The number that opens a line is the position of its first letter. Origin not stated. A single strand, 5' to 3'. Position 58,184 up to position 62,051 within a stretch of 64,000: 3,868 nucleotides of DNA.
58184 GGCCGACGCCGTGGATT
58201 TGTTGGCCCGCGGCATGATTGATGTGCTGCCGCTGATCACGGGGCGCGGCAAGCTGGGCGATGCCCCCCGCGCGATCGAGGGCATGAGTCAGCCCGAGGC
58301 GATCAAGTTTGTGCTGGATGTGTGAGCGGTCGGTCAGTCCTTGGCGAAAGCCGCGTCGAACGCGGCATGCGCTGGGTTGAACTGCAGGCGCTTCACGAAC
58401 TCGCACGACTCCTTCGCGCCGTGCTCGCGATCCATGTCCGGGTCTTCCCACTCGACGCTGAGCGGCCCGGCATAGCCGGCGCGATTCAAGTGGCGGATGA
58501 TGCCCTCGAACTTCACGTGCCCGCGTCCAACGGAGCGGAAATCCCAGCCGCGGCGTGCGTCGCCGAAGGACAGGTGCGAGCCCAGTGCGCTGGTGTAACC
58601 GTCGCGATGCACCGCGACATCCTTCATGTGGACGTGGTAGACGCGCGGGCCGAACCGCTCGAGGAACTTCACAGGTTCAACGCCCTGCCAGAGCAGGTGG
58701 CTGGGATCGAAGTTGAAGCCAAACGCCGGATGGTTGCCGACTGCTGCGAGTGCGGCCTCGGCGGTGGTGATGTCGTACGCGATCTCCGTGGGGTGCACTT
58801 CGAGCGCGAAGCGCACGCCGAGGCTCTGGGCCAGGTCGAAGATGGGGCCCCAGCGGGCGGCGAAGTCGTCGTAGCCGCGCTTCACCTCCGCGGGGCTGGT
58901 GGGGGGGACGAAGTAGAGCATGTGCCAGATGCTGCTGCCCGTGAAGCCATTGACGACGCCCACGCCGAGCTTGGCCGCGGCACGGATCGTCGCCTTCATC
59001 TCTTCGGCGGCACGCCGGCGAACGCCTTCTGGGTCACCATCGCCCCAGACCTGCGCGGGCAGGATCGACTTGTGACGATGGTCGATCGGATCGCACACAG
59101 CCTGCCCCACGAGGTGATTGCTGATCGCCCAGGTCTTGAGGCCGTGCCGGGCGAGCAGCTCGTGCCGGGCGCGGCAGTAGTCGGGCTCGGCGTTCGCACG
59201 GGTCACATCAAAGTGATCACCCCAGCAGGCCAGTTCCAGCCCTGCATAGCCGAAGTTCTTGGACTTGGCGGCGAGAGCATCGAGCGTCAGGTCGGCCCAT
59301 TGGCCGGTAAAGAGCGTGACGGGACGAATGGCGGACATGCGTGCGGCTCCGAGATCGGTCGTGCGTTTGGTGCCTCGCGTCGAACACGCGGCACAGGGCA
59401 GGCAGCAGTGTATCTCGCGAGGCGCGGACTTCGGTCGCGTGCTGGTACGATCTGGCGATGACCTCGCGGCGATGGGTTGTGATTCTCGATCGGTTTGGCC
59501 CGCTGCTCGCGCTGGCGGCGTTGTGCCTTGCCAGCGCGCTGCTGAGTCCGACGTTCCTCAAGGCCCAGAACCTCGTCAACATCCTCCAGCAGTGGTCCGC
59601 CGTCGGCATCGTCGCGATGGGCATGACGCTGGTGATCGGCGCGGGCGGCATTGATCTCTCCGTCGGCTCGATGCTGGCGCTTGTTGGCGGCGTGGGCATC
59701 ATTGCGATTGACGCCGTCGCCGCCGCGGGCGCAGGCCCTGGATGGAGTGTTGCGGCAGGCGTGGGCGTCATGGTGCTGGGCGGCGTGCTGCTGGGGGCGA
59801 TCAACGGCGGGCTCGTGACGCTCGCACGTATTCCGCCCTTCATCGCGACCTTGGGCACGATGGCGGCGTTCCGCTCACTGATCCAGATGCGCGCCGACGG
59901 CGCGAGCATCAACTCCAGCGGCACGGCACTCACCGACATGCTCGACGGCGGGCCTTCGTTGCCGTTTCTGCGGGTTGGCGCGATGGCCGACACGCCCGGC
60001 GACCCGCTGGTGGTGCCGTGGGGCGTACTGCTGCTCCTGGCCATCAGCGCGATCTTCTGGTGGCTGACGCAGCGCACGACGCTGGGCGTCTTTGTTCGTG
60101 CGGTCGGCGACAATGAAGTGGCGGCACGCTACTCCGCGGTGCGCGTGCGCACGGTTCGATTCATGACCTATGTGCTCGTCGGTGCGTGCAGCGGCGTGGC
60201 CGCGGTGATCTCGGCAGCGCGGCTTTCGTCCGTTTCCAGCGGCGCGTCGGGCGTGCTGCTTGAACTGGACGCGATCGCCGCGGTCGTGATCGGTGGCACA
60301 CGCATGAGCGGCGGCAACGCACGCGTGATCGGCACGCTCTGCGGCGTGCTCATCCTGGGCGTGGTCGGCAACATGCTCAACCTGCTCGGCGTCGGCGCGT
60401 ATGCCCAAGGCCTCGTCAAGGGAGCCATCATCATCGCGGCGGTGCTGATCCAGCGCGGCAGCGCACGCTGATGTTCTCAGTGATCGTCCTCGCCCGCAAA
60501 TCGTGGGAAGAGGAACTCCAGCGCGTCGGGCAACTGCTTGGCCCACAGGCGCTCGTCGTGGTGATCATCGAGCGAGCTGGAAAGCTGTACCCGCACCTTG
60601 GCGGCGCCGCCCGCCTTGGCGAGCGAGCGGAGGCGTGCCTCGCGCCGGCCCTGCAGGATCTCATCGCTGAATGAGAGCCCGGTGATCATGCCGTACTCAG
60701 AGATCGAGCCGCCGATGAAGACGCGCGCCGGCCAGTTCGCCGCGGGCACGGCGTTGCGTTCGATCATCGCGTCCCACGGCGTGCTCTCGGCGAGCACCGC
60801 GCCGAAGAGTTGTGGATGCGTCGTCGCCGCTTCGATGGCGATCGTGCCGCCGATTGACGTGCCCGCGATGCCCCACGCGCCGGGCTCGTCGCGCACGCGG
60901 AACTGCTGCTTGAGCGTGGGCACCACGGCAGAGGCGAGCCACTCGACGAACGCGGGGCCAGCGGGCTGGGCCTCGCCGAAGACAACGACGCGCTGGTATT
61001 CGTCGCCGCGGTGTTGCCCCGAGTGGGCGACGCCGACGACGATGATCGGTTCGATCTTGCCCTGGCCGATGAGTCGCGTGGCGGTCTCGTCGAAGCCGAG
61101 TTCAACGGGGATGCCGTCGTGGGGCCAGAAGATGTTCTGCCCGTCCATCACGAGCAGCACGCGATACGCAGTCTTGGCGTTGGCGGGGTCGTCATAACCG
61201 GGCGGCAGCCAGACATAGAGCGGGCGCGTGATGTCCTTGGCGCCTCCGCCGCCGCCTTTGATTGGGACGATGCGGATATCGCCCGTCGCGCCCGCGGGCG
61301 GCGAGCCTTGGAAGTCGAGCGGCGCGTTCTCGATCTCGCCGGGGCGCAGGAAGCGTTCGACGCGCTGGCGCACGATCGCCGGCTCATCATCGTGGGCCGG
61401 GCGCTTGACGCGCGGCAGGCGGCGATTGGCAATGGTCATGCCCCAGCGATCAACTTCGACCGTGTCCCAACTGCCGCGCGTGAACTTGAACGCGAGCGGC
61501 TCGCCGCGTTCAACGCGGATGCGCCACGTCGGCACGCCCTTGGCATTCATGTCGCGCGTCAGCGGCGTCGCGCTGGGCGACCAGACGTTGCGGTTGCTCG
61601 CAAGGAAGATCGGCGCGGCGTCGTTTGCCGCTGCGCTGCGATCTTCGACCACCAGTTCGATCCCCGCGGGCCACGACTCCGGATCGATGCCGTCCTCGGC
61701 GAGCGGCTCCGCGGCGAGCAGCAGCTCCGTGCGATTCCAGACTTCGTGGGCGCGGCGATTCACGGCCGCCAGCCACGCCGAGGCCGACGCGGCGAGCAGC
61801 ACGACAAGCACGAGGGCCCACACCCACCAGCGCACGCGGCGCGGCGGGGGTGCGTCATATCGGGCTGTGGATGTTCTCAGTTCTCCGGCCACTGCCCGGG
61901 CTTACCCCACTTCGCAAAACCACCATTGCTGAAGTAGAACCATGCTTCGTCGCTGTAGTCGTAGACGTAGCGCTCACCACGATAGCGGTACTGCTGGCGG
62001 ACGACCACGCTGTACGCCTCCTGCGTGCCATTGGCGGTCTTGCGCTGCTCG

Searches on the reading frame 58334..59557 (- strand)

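Call 40: search_protein_families(library=pfam, proteins=[window:58334-59557:-], max_evalue=0.05)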
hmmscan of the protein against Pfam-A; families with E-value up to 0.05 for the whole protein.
window:58334-59557:- (407 aa): 1 family
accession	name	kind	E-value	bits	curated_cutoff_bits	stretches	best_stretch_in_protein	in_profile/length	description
PF01261.30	AP_endonuc_2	-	1.5e-41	143.2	31.1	1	98-390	3-248/249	Xylose isomerase-like TIM barrel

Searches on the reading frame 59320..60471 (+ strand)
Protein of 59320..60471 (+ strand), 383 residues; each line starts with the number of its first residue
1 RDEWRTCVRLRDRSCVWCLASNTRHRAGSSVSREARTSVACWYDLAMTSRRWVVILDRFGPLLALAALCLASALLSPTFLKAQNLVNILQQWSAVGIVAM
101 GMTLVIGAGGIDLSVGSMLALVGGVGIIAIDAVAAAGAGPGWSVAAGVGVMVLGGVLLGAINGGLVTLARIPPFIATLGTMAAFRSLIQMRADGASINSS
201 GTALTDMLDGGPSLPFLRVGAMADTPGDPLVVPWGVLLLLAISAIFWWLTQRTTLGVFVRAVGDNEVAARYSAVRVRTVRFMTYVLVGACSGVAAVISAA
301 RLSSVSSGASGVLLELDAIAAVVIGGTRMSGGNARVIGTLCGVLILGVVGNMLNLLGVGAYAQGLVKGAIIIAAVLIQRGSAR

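Call 40: search_protein_families(library=pfam, proteins=[window:59320-60471:+], max_evalue=0.05)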
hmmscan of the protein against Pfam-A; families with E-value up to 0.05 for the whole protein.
window:59320-60471:+ (383 aa): 1 family
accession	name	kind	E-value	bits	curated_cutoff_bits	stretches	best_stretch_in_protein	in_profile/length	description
PF02653.21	BPD_transp_2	-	4.7e-41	141.1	26.8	1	84-375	1-269/269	Branched-chain amino acid transport system / permease component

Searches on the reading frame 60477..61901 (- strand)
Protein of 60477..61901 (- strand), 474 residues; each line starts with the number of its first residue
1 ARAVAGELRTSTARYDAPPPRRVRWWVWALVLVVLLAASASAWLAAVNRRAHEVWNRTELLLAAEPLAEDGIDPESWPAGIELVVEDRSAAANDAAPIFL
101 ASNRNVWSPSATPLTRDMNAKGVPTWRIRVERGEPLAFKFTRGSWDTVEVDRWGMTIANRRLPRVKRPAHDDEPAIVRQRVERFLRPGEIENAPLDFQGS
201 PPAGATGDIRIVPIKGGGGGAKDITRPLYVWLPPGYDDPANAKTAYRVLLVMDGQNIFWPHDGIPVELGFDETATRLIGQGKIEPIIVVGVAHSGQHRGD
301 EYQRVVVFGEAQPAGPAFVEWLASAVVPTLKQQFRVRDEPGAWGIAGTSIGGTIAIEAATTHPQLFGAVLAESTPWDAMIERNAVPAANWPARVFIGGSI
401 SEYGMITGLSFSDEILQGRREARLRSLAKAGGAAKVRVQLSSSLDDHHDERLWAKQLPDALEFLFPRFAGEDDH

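Call 40: search_protein_families(library=pfam, proteins=[window:60477-61901:-], max_evalue=0.05)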
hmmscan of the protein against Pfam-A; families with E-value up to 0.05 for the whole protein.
window:60477-61901:- (474 aa): 3 families
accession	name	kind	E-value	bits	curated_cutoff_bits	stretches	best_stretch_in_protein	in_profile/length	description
PF00756.26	Esterase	-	5.3e-20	72.7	22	1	227-382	9-159/251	Putative esterase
PF02129.25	Peptidase_S15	-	0.0044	17.2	23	1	310-380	75-134/262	X-Pro dipeptidyl-peptidase (S15 family)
PF00326.27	Peptidase_S9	-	0.011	15.7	22.6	1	341-376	64-99/213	Prolyl oligopeptidase family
